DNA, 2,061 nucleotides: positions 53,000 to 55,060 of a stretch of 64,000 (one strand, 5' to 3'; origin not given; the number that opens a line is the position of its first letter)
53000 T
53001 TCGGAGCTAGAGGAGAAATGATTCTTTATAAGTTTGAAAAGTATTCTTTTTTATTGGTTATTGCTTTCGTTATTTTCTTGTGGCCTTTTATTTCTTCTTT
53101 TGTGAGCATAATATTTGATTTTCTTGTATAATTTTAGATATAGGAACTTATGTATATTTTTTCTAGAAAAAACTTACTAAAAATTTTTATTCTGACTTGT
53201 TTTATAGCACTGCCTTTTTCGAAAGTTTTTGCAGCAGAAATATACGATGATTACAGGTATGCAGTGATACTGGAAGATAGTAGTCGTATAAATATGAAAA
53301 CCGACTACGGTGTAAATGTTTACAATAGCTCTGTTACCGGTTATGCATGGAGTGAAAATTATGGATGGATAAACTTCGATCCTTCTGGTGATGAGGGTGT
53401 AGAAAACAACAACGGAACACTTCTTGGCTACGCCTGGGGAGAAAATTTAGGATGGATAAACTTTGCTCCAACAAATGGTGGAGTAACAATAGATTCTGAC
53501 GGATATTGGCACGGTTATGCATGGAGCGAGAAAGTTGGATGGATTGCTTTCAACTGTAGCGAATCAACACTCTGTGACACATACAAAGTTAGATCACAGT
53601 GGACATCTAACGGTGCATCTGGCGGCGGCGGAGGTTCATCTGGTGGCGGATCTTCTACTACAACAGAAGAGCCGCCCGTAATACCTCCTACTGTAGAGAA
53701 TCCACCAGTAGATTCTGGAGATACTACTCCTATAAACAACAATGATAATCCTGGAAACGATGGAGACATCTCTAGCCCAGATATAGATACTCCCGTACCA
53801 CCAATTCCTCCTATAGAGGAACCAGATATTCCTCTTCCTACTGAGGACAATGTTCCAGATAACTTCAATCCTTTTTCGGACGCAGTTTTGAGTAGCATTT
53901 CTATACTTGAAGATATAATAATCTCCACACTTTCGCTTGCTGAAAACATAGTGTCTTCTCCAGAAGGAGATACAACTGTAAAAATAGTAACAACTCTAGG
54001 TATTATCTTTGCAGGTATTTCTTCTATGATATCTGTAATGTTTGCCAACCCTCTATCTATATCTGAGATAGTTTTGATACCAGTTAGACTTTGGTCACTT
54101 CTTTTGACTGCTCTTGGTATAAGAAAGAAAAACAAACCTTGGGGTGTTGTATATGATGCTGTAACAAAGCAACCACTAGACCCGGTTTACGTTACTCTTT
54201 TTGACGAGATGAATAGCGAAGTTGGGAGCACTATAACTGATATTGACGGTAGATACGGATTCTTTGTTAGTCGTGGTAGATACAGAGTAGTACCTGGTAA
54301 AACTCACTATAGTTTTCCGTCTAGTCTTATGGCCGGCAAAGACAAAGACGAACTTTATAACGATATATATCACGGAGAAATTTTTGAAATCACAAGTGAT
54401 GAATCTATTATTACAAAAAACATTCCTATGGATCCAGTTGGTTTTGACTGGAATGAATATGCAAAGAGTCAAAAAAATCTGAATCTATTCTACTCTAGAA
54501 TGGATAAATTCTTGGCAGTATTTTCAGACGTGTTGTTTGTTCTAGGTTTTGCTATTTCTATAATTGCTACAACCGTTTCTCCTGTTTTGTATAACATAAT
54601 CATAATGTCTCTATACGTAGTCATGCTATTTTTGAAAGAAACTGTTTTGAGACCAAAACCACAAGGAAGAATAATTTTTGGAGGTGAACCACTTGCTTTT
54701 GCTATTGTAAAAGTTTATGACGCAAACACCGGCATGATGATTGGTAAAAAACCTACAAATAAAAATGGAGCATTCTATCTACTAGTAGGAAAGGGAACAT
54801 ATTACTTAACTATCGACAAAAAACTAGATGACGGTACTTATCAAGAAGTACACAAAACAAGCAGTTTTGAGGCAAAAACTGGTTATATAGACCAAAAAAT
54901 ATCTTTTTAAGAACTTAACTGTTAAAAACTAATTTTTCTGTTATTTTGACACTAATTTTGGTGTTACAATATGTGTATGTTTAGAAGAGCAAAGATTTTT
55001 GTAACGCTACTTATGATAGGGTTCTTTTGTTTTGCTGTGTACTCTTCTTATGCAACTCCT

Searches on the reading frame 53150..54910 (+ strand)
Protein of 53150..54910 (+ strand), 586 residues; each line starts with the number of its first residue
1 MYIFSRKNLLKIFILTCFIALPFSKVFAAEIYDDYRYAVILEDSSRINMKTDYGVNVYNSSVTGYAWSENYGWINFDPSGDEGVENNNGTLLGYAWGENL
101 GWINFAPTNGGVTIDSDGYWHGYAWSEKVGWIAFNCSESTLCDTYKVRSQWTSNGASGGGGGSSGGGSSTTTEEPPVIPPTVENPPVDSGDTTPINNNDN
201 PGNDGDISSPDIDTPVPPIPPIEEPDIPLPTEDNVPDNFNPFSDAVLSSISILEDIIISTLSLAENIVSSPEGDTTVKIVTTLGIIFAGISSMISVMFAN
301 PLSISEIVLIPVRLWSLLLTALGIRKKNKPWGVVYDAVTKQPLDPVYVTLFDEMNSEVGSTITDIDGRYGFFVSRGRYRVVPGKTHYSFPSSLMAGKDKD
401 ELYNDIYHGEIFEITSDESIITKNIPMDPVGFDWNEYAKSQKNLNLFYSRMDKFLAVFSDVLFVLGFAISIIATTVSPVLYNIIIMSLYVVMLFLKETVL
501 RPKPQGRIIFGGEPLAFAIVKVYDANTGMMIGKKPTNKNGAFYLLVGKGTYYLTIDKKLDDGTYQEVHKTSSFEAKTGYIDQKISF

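Call 3: search_protein_families(library=pfam, proteins=[window:53150-54910:+], max_evalue=1)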
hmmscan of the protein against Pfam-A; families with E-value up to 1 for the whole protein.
window:53150-54910:+ (586 aa): 6 families
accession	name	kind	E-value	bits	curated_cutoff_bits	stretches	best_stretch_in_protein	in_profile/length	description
PF13620.12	CarboxypepD_reg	-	1.6e-09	38.4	32.3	2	332-381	4-53/82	Carboxypeptidase regulatory-like domain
PF13715.12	CarbopepD_reg_2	-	6.8e-05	23.3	32.2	1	506-555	3-50/88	CarboxypepD_reg-like domain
PF17210.9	SdrD_B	-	0.00034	21.2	29.7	1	340-399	21-81/112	SdrD B-like domain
PF07210.18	DUF1416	-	0.0032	17.8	23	0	333-380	25-70/97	Protein of unknown function (DUF1416)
PF01060.29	TTR-52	-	0.005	17.9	24.9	1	505-557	1-55/79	Transthyretin-like family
PF11974.14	bMG3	-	0.021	15.2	34.9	0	337-371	22-56/103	Bacterial alpha-2-macroglobulin MG3 domain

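Call 4: search_protein_families(library=ncbifam, proteins=[window:53150-54910:+], max_evalue=1)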
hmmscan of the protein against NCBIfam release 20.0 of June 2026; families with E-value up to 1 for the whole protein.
window:53150-54910:+ (586 aa): 1 family
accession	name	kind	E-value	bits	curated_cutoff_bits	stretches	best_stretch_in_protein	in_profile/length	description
NF058648.1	ECF_sub_HI1622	equivalog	0.0054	16.7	100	0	511-562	35-85/180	NikL family nickel/cobalt ECF transporter subunit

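Call 8: search_solved_structures(query=window:53150-54910:+, max_evalue=10)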
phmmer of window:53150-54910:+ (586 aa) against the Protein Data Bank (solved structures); distinct sequences matched with E-value up to 10: 20.
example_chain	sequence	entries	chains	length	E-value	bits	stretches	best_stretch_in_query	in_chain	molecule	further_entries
4pk1_A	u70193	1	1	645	0.15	13.7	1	144-172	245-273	Chimera protein of Outer membrane protein assembly factors BamA and BamB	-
2k7n_A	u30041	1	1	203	0.28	12.8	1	121-171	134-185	Peptidyl-prolyl cis-trans isomerase-like 1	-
7qcd_E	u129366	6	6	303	0.4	12.3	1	194-300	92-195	Non-structural maintenance of chromosome element 3 | NSE3 isoform 1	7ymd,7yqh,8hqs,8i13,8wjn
7tve_F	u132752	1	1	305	0.4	12.3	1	194-300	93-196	Non-structural maintenance of chromosome element 3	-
8xjk_R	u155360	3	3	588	0.59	11.7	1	130-170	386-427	Fusion tag,Prostaglandin F2-alpha receptor,LgBiT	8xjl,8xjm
3fku_X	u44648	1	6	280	0.81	11.2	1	150-206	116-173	Neutralizing antibody F10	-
21kr_C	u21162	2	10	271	0.9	11.1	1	121-172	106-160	Frizzled-8,Peptidyl-prolyl cis-trans isomerase FKBP1A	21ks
2m8c_A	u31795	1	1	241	0.93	11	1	352-447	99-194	Cationic amino acid ABC transporter, periplasmic binding protein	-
7zyv_F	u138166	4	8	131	1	10.9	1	135-171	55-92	Cytochrome b6-f complex subunit 7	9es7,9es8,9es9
1hpb_P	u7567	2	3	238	1.4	10.5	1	352-447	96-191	HISTIDINE-BINDING PROTEIN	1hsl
5efr_A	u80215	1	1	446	1.4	10.5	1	134-171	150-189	BamA-BamD fusion Protein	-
8wfm_A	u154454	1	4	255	2.5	9.7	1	152-179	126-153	T11 scFv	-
2i9o_A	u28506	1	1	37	2.8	9.5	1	148-170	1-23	MHB8A peptide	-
8rz1_A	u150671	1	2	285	3.3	9.2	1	152-181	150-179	R5.034 scFv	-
21kt_C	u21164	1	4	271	3.4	9.2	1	121-169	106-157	Frizzled-8,Peptidyl-prolyl cis-trans isomerase FKBP1A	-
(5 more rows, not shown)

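Call 13: find_homologous_proteins(query=window:53150-54910:+)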
Query window:53150-54910:+ (586 aa): 960 proteins with E <= 0.001 among 8000 candidates; the best 120 are listed.
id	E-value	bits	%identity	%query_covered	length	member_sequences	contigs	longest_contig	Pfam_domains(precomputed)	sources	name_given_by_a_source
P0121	0.0e+0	1337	100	100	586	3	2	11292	PF13620.13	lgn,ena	-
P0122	1.1e-166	574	45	99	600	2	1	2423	PF13620.13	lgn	-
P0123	1.4e-166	574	45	98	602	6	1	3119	PF13620.13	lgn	-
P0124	7.6e-166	571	45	99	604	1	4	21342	PF07210.19,PF13620.13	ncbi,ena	-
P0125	2.3e-160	553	43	98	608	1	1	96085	PF13620.13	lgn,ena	-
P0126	1.6e-139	484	41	94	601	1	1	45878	PF13715.13,PF13620.13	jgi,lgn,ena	-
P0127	2.9e-137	477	38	100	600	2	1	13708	PF13715.13,PF13620.13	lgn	-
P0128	3.6e-137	476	44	57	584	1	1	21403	PF13620.13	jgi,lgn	-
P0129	1.8e-133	464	48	22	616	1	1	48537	PF13620.13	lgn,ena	-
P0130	5.2e-132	459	41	98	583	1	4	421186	PF13715.13,PF13620.13,PF17210.10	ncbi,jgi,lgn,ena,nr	ncbi:MAG TPA: carboxypeptidase-like regulatory domain-containing protein [Candidatus Paceibacterota 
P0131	5.5e-132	459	47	54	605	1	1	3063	PF13715.13,PF13620.13,PF17210.10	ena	-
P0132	5.5e-131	456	42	61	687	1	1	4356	PF13715.13,PF13620.13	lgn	-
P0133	7.3e-131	456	41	94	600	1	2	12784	PF13620.13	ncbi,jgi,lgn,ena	-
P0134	1.4e-130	455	46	59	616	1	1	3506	PF13620.13,PF17210.10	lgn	-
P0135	4.7e-130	453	45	54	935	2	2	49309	PF13287.13,PF13290.14,PF13620.13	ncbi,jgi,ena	-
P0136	1.1e-129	452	39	92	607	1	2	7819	PF13715.13,PF13620.13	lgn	-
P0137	1.2e-129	452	45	63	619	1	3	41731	PF13715.13,PF13620.13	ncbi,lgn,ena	-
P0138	1.4e-129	451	41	96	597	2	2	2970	PF13620.13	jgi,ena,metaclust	metaclust:\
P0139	2.1e-129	451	38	69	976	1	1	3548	PF13287.13,PF13290.14,PF13620.13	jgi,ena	jgi:hypothetical protein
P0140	2.8e-129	450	39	92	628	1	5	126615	PF13715.13,PF13620.13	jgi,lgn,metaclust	metaclust:\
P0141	8.1e-129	449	38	98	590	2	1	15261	PF13620.13,PF17210.10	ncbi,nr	ncbi:MAG: carboxypeptidase regulatory-like domain-containing protein, partial [Candidatus Pacebacter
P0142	4.4e-128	446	37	98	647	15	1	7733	PF13715.13,PF07210.19,PF13620.13,PF17210.10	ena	-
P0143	4.4e-128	446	42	61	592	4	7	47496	PF13620.13,PF17210.10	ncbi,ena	-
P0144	6.6e-128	446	39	93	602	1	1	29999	PF13620.13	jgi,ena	jgi:hypothetical protein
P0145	1.7e-127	445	46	56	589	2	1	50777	PF13620.13,PF17210.10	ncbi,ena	-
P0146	2.4e-127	444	46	57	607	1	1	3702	PF13715.13,PF13620.13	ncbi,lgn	-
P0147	2.4e-127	444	45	63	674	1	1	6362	PF13715.13,PF13620.13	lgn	-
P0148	2.6e-127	444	42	60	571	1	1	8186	PF13620.13,PF17210.10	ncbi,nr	ncbi:MAG: carboxypeptidase-like regulatory domain-containing protein [Candidatus Pacebacteria bacter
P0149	2.8e-127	444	40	99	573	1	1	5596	PF13715.13,PF13620.13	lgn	-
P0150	3.5e-127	444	42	99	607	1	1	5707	PF07210.19,PF13620.13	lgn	-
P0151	4.3e-127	443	48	56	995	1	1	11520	PF13715.13,PF00092.35,PF13519.13,PF13620.13,PF22904.4,PF17210.10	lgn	-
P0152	6.7e-127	443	38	99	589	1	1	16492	PF13620.13,PF17210.10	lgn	-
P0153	1.4e-126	441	50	53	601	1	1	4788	PF13715.13,PF07210.19,PF13620.13,PF17210.10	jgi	jgi:hypothetical protein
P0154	1.6e-126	441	40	63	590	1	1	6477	PF13715.13,PF13620.13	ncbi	-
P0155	2.5e-126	441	45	60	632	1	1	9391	PF13620.13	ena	-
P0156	5.6e-126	440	40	91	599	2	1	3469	PF13715.13,PF13620.13,PF17210.10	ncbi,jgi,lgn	ncbi:MAG: carboxypeptidase-like regulatory domain-containing protein [Candidatus Paceibacterota bact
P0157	2.2e-125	438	40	98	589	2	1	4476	PF13715.13,PF13620.13,PF17210.10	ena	-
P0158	2.8e-125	437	43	58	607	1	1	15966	PF13715.13,PF13620.13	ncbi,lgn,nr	ncbi:carboxypeptidase regulatory-like domain-containing protein [Patescibacteria group bacterium]|nr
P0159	4.2e-125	437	50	18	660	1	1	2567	PF13715.13,PF13620.13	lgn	-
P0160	5.0e-125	436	40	99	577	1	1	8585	PF13715.13,PF13620.13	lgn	-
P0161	5.7e-125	436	37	98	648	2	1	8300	PF13620.13,PF17210.10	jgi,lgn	-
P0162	6.0e-125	436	44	58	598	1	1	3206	PF13715.13,PF13620.13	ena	-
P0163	9.0e-125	436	47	56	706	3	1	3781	PF17957.8,PF13620.13,PF17210.10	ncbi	-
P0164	1.5e-124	435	39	99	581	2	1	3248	PF13620.13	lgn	-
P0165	1.5e-124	435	39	98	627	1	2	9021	PF13715.13,PF13620.13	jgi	jgi:hypothetical protein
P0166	3.8e-124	433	44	58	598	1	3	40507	PF13715.13,PF13620.13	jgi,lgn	-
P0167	5.7e-124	433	44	58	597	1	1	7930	PF13715.13,PF13620.13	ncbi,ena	-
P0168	1.8e-123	431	42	25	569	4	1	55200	PF13620.13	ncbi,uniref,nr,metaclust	ncbi:hypothetical protein A2995_00135 [Candidatus Nomurabacteria bacterium RIFCSPLOWO2_01_FULL_33_24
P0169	1.9e-123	431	45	56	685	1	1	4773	PF13620.13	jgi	jgi:hypothetical protein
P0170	2.2e-123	431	40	98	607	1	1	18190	PF13715.13,PF13620.13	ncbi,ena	-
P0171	2.9e-123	431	42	54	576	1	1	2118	PF13620.13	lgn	-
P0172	1.5e-122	428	38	99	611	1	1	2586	PF13715.13,PF13620.13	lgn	-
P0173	3.0e-122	427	49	49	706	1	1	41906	PF13620.13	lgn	-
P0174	3.4e-122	427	39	92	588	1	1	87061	PF13620.13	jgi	jgi:hypothetical protein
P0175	4.6e-122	427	46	56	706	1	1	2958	PF13620.13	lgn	-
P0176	5.7e-122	426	46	54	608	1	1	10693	PF13715.13,PF13620.13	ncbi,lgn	-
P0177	5.8e-122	426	44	53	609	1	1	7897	PF13620.13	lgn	-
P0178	1.1e-121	425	42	70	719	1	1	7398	PF13715.13,PF13620.13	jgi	-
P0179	1.3e-121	425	41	94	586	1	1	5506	PF13715.13,PF13620.13,PF17210.10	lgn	-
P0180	2.5e-121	424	44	58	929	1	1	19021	PF07679.23,PF13715.13,PF13927.13,PF13620.13,PF17210.10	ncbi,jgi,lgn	ncbi:MAG: hypothetical protein WC757_03460 [Candidatus Paceibacterota bacterium]|jgi:hypothetical pr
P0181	2.6e-121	424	47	54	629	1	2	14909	PF13715.13,PF13620.13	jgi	jgi:hypothetical protein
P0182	2.7e-121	424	44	58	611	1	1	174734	PF13715.13,PF13620.13,PF22904.4,PF17210.10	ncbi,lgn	-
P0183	4.1e-121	423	41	57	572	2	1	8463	PF13715.13,PF13620.13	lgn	-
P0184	4.5e-121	423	44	55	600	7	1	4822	PF13715.13,PF13620.13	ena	-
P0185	5.0e-121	423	44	23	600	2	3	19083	PF13715.13,PF13620.13,PF17210.10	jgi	-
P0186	8.6e-121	422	44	59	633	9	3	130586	PF13715.13,PF13620.13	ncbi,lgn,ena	-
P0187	9.8e-121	422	37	99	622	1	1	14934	PF13715.13,PF13620.13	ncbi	-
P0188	1.4e-120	422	37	98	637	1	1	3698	PF13620.13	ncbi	-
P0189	1.4e-120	422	48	54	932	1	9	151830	PF07679.23,PF13927.13,PF13620.13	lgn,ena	-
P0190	1.9e-120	421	38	99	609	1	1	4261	PF13715.13,PF13620.13,PF17210.10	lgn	-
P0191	3.5e-120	420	37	98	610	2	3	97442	PF13715.13,PF13620.13,PF17210.10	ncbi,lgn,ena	-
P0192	4.4e-120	420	45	56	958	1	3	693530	PF13715.13,PF00092.35,PF17802.8,PF13519.13,PF13620.13,PF22904.4,PF17210.10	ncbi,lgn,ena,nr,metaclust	ncbi:TPA: VWA domain-containing protein [Candidatus Nomurabacteria bacterium]|nr:MAG: Calcium-bindin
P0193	4.9e-120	420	46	54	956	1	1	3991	PF13768.13,PF13715.13,PF00092.35,PF17802.8,PF13519.13,PF13620.13,PF22904.4,PF17210.10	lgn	-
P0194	7.4e-120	419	47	56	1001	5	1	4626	PF13715.13,PF00092.35,PF17802.8,PF13519.13,PF13620.13,PF22904.4,PF17210.10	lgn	-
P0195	9.2e-120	419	45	59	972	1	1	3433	PF13715.13,PF00092.35,PF17802.8,PF13519.13,PF13620.13,PF22904.4,PF17210.10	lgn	-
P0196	1.7e-119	418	42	63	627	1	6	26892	PF13715.13,PF13620.13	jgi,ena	-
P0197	4.0e-119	417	37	94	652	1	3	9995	PF13620.13,PF17210.10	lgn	-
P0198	1.3e-118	415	43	58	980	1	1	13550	PF13715.13,PF00092.35,PF17802.8,PF13519.13,PF13620.13,PF22904.4,PF17210.10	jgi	-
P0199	3.1e-118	414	49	18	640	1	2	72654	PF13620.13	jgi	-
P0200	3.2e-118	414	39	91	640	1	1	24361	PF13620.13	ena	-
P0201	4.6e-118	413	43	63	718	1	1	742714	PF13715.13,PF13620.13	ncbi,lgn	-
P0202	5.5e-118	413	44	58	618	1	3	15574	PF13715.13,PF17802.8,PF13620.13,PF22904.4,PF17210.10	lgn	-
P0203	6.4e-118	413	45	25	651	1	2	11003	PF13620.13,PF17210.10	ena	-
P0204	1.5e-117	412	46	58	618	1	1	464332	PF13715.13,PF13620.13,PF17210.10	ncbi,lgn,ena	ncbi:MAG: carboxypeptidase-like regulatory domain-containing protein [bacterium]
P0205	1.2e-116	409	37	98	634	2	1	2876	PF13620.13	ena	-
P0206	1.3e-116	409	41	58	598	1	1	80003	PF13715.13,PF13620.13,PF22904.4,PF17210.10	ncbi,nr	ncbi:carboxypeptidase-like regulatory domain-containing protein [Candidatus Parcubacteria bacterium]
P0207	1.5e-116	408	36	98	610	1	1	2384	PF13620.13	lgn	-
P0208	4.5e-116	407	35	97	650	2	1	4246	PF13620.13,PF17210.10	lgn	-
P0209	5.1e-116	407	46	55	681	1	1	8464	PF13715.13,PF13620.13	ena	-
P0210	6.4e-116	406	46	56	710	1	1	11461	PF13620.13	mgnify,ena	mgnify:CR=1 FL=1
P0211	8.3e-116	406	46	52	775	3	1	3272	PF16403.12,PF13620.13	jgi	-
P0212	9.4e-116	406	40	56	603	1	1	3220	PF13715.13,PF13620.13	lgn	-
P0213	1.0e-115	406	39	58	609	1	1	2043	PF13620.13,PF17210.10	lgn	-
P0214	1.1e-115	406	43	59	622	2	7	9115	PF13715.13,PF13620.13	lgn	-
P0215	1.6e-115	405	40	58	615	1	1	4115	PF13620.13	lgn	-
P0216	1.8e-115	405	36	98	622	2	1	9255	PF13620.13,PF17210.10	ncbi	-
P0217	2.1e-115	405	40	55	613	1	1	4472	PF13620.13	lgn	-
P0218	3.4e-115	404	39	56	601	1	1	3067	PF13715.13,PF13620.13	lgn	-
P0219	4.0e-115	404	49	57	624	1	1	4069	PF13715.13,PF13620.13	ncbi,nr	ncbi:MAG: carboxypeptidase-like regulatory domain-containing protein [Patescibacteria group bacteriu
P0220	4.4e-115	404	41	65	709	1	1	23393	PF13620.13,PF17210.10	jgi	jgi:hypothetical protein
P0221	5.6e-115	403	39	70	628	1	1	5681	PF13620.13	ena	-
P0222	1.0e-114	402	40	92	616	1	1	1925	PF13620.13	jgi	-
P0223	1.3e-114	402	38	98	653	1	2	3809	PF07210.19,PF13620.13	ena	-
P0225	2.0e-114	401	48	49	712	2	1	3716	PF13715.13,PF13620.13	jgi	-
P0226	2.0e-114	401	48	54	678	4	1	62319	PF13715.13,PF13620.13,PF17210.10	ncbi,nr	ncbi:MAG TPA: carboxypeptidase-like regulatory domain-containing protein [Candidatus Paceibacterota 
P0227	2.9e-114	401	46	57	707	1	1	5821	PF13620.13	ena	-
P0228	4.6e-114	400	42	60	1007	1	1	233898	PF13715.13,PF00092.35,PF13519.13,PF13620.13,PF22904.4,PF17210.10,PF18884.6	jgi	jgi:Mg-chelatase subunit ChlD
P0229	8.4e-114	399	45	52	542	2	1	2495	PF13715.13,PF13620.13,PF17210.10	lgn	-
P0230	8.9e-114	399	39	90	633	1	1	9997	PF13715.13,PF13620.13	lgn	-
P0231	1.1e-113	399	41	62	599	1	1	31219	PF13620.13,PF17210.10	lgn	-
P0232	2.7e-113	398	39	91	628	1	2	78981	PF13715.13,PF13620.13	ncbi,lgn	-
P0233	3.6e-113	397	38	91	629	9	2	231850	PF13715.13,PF17802.8,PF13620.13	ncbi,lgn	-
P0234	4.8e-113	397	46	52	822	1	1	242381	PF13620.13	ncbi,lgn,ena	-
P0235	5.0e-113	397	46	60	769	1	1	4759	PF13715.13,PF13620.13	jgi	jgi:hypothetical protein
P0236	7.1e-113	396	49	53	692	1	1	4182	PF13620.13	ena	-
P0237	7.9e-113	396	42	57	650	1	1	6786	PF13620.13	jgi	jgi:hypothetical protein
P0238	2.1e-112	395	49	54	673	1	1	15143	PF13715.13,PF13620.13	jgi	jgi:hypothetical protein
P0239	2.9e-112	394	38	70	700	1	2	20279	PF13715.13,PF13620.13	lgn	-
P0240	4.1e-112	394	44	57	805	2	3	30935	PF13620.13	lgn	-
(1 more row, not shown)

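Call 48: find_encoding_contigs(protein=P0130, flank=8000, max_places=1)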
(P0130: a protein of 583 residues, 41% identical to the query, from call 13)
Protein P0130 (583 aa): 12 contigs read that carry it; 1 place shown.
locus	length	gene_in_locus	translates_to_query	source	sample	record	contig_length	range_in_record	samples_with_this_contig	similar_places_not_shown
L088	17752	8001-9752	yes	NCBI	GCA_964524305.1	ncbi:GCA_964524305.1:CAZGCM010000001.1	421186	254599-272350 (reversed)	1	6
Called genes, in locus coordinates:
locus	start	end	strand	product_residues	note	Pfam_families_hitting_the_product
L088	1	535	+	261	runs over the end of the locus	PF04402:SIMPL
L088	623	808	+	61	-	PF00584:SecE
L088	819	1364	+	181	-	PF02357:NusG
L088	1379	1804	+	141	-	PF03946:Ribosomal_L11_N, PF00298:Ribosomal_L11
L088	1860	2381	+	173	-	PF00383:dCMP_cyt_deam_1, PF14437:MafB19-deam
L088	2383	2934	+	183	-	PF13238:AAA_18, PF13207:AAA_17 (weak)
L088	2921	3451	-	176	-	PF00186:DHFR_1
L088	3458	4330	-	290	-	PF00303:Thymidylat_synt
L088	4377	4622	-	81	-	-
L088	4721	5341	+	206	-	PF02163:Peptidase_M50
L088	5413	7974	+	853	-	PF13884:Peptidase_S74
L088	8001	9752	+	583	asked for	PF13715:CarbopepD_reg_2 (faint), PF13620:CarboxypepD_reg, PF17210:SdrD_B (faint)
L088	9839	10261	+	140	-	PF00164:Ribosom_S12_S23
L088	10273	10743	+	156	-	PF00177:Ribosomal_S7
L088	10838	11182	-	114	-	-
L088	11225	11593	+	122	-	PF09827:CRISPR_Cas2 (weak), PF20803:PaaX_M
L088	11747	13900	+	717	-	PF00009:GTP_EFTU, PF03144:GTP_EFTU_D2, PF22042:EF-G_D2, PF14492:EFG_III, PF16658:RF3_C (weak), PF03764:EFG_IV, PF00679:EFG_C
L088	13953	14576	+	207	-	-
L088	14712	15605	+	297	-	PF00696:AA_kinase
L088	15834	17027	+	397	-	PF00009:GTP_EFTU, PF03144:GTP_EFTU_D2, PF03143:GTP_EFTU_D3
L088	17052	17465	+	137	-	PF00338:Ribosomal_S10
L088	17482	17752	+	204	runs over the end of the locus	PF00297:Ribosomal_L3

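Call 49: find_encoding_contigs(protein=P0201, flank=8000, max_places=1)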
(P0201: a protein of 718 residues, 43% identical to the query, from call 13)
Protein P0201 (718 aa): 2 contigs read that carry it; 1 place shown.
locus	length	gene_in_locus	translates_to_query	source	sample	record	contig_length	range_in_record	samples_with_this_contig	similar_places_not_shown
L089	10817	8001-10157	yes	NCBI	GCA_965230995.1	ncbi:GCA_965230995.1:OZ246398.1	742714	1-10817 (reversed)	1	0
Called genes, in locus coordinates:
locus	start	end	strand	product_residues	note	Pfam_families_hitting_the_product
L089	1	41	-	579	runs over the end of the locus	PF00496:SBP_bac_5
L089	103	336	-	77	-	PF03840:SecG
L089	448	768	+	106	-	PF00166:Cpn10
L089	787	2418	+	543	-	PF00118:Cpn60_TCP1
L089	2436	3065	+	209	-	PF04011:LemA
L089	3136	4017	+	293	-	PF01435:Peptidase_M48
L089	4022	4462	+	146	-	-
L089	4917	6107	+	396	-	-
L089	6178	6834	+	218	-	-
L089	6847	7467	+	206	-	PF07690:MFS_1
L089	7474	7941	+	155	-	PF02643:DUF192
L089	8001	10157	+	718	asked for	PF13715:CarbopepD_reg_2 (faint), PF13620:CarboxypepD_reg (weak)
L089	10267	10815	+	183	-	?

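Call 50: find_encoding_contigs(protein=P0204, flank=8000, max_places=1)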
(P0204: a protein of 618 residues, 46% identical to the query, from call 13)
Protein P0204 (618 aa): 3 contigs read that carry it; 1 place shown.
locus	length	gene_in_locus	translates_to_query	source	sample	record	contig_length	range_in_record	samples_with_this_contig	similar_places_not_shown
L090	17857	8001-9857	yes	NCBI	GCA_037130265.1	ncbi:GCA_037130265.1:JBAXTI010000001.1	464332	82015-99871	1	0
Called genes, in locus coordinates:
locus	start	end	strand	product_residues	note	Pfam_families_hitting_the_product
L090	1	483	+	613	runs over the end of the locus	PF01368:DHH, PF02272:DHHA1 (weak), PF17768:RecJ_OB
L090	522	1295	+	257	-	PF00075:RNase_H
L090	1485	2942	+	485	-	PF13567:DUF4131, PF03772:Competence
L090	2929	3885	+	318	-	PF00753:Lactamase_B, PF12706:Lactamase_B_2 (weak)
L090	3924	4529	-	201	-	PF02777:Sod_Fe_C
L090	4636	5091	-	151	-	-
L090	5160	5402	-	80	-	PF00830:Ribosomal_L28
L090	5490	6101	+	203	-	PF02163:Peptidase_M50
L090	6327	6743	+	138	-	PF00164:Ribosom_S12_S23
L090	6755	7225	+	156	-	PF00177:Ribosomal_S7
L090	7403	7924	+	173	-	-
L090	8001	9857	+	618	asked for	PF13620:CarboxypepD_reg, PF13715:CarbopepD_reg_2 (faint), PF17210:SdrD_B (faint)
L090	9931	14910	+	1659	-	PF13884:Peptidase_S74, PF16403:Bact_surface_Ig-like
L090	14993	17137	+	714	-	PF00009:GTP_EFTU, PF03144:GTP_EFTU_D2, PF22042:EF-G_D2, PF14492:EFG_III, PF16658:RF3_C (weak), PF03764:EFG_IV, PF00679:EFG_C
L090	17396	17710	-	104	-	-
